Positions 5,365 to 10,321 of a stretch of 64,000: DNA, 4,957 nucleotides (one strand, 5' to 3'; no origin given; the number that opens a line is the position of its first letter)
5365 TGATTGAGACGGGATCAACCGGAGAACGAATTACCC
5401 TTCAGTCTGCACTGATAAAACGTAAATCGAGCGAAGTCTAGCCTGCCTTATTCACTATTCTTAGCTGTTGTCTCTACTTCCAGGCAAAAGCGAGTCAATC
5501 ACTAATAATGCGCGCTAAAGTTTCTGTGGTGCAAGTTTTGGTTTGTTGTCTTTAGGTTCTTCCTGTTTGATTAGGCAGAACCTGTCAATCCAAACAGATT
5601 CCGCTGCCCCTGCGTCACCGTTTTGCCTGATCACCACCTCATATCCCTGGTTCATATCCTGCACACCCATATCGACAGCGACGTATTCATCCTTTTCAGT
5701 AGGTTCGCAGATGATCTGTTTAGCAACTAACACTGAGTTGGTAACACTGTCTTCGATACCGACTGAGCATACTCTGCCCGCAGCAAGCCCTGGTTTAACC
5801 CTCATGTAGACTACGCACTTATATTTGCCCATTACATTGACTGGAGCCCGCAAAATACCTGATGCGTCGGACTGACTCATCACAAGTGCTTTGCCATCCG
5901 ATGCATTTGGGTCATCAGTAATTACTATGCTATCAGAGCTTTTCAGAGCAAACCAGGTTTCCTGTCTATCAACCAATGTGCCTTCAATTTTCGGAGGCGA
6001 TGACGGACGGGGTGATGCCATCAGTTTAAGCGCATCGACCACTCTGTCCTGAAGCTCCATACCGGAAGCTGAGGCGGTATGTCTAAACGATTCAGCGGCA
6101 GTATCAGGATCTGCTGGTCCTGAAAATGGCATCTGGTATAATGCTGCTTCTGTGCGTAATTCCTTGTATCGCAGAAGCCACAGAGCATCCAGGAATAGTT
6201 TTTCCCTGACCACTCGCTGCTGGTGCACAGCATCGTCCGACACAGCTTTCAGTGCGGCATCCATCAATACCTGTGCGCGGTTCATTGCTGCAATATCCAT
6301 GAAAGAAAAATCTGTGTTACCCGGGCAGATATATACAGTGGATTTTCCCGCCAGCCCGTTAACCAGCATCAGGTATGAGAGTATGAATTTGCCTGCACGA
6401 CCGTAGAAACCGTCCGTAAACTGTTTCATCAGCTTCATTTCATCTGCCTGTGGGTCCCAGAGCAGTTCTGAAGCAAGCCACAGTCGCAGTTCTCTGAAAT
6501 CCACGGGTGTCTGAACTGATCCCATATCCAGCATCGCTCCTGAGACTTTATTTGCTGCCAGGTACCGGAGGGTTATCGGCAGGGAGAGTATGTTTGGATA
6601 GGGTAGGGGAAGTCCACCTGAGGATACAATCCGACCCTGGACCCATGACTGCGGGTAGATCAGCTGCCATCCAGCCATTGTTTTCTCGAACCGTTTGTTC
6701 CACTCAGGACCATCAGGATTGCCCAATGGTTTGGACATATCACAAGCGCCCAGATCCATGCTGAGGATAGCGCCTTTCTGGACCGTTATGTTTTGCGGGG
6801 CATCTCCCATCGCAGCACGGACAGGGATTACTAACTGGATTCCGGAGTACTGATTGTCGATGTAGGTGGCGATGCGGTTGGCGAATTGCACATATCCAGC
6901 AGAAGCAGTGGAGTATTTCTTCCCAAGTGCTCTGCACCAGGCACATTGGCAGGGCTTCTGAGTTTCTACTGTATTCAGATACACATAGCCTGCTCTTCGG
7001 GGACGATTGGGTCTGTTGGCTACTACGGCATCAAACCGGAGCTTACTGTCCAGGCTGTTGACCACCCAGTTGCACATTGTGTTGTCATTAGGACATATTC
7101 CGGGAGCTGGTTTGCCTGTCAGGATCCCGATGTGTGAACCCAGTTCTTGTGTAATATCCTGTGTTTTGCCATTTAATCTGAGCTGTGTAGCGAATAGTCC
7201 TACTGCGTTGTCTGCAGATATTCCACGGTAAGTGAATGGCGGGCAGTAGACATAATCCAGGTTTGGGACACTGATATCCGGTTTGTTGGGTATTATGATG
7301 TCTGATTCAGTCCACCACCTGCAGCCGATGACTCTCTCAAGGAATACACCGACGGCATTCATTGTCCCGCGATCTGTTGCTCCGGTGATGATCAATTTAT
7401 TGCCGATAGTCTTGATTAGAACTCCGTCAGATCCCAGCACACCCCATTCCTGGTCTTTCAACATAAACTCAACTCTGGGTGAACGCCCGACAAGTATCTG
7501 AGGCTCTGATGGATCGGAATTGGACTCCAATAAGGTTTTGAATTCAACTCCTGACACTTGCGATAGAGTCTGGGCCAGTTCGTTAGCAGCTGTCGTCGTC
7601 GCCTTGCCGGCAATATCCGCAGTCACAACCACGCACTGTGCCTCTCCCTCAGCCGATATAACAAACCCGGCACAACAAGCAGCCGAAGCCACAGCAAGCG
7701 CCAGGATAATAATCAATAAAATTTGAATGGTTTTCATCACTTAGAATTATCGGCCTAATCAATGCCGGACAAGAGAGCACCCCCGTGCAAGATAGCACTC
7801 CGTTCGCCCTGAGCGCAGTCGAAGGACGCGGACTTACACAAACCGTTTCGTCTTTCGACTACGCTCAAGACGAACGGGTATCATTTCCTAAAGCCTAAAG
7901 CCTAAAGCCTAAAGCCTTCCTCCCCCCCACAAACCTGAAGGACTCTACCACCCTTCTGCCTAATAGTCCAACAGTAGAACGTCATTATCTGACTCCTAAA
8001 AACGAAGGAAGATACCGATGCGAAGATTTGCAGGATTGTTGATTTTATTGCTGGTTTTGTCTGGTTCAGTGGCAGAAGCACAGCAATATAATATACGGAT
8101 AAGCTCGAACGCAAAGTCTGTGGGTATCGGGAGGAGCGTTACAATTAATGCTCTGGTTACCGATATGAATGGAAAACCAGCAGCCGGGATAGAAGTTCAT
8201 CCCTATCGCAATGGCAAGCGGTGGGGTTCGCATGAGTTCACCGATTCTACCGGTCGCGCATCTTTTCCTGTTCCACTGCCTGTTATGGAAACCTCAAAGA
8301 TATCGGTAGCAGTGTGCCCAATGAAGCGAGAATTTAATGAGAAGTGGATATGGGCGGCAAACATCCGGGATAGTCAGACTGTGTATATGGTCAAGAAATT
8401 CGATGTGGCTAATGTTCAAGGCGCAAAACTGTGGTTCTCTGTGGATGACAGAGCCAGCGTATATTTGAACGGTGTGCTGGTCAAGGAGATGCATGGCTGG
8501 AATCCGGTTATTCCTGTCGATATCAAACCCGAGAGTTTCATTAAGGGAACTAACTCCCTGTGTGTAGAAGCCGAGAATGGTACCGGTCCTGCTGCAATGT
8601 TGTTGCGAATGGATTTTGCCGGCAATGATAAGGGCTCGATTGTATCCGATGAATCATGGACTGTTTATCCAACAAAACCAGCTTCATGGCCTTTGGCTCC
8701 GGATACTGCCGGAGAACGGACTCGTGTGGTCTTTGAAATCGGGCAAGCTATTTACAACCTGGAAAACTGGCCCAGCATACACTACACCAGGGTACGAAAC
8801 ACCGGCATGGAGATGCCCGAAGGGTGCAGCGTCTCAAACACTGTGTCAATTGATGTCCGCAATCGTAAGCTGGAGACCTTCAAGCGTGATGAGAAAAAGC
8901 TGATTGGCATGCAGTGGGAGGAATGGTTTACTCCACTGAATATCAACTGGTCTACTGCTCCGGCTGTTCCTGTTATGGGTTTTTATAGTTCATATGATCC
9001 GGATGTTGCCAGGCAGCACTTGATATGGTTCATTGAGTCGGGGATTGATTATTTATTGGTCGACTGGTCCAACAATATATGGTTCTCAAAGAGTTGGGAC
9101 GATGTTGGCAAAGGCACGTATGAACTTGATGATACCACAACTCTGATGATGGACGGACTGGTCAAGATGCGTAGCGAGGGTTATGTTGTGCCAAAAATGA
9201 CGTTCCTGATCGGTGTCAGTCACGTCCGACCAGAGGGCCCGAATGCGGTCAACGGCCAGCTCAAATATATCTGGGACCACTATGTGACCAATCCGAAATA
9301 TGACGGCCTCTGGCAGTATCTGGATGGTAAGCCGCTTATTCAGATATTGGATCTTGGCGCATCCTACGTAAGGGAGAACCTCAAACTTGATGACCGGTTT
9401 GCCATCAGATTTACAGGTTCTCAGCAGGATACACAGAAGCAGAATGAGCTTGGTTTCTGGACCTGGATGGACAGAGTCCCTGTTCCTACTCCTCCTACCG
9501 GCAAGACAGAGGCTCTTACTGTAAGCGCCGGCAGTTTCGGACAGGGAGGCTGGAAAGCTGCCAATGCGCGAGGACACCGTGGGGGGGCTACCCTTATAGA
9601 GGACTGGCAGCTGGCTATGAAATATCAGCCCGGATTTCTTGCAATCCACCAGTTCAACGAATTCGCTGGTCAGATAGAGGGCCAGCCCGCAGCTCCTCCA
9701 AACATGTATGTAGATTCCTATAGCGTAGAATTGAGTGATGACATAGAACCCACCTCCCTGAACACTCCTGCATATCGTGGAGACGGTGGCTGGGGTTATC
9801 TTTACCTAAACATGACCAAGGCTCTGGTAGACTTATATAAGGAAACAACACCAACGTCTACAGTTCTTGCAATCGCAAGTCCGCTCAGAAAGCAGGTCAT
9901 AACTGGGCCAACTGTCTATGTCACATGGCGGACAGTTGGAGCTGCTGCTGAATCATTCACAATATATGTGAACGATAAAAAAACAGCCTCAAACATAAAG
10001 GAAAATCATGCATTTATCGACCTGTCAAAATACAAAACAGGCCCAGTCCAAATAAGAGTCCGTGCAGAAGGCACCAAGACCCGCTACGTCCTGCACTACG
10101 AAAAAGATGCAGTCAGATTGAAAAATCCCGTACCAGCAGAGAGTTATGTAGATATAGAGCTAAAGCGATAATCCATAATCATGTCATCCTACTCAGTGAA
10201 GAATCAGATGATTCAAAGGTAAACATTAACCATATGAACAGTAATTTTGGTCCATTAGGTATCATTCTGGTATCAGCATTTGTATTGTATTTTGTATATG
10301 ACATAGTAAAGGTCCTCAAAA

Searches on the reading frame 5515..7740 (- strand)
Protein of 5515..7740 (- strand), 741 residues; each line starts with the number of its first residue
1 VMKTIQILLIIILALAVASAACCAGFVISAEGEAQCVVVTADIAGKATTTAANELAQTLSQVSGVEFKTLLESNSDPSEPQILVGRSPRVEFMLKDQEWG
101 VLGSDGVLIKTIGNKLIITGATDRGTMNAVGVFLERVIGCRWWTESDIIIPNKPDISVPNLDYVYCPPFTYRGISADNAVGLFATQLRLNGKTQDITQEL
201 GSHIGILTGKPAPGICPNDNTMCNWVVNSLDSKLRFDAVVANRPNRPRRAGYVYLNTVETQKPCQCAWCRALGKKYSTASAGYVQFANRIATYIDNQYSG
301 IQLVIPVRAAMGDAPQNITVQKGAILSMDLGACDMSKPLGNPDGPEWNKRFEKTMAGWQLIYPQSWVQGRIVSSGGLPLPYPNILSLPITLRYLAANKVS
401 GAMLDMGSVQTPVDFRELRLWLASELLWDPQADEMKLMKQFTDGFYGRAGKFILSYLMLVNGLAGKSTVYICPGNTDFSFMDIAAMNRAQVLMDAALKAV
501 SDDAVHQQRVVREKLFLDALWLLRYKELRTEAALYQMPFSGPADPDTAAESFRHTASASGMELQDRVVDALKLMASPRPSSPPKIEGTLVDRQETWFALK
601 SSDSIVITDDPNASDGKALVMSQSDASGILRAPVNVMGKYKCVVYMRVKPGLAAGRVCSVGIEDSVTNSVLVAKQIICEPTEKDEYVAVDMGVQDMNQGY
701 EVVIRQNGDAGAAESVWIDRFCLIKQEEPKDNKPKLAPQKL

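Call 7: search_protein_families(library=pfam, proteins=[window:5515-7740:-], max_evalue=0.001)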
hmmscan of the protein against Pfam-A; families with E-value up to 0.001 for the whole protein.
window:5515-7740:- (741 aa): 1 family
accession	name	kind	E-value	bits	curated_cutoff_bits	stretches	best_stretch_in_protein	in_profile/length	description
PF16126.11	DUF4838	-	2.2e-28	99.8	26.6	1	248-457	117-324/325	Domain of unknown function (DUF4838)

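Call 33: search_protein_families(library=ncbifam, proteins=[window:5515-7740:-], max_evalue=0.01)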
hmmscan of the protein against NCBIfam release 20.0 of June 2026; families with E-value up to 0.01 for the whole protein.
window:5515-7740:- (741 aa): 0 families

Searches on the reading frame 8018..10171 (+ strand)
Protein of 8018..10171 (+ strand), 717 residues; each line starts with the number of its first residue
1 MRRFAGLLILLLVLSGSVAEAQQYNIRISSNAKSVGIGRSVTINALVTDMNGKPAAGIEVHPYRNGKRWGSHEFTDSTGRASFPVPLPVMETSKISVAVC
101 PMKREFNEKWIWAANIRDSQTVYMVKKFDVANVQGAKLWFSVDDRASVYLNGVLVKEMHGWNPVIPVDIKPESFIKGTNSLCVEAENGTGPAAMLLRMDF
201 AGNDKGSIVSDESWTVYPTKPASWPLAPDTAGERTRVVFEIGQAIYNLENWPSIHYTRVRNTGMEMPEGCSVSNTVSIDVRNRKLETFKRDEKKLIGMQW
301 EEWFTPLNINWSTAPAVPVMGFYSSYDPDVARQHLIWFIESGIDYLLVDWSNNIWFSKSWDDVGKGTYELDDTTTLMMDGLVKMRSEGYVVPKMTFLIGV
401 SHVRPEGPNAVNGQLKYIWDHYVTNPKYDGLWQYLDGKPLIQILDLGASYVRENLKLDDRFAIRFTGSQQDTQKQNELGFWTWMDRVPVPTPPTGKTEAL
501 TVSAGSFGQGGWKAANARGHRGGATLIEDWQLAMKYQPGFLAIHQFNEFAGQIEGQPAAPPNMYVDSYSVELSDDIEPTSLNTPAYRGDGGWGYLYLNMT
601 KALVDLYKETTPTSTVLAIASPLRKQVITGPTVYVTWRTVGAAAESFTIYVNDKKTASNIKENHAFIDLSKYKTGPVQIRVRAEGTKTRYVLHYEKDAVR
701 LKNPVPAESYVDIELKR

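Call 7: search_protein_families(library=pfam, proteins=[window:8018-10171:+], max_evalue=0.001)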
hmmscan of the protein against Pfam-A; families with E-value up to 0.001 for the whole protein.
window:8018-10171:+ (717 aa): 2 families
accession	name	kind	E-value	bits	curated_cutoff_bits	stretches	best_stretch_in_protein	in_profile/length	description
PF16317.11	Glyco_hydro_99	-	0.00011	21.9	33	0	317-445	59-162/341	Glycosyl hydrolase family 99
PF02369.22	Big_1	-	0.00093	19.7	34.9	0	40-99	18-80/93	Bacterial Ig-like domain (group 1)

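Call 33: search_protein_families(library=ncbifam, proteins=[window:8018-10171:+], max_evalue=0.01)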
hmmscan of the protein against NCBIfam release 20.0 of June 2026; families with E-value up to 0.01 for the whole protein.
window:8018-10171:+ (717 aa): 0 families
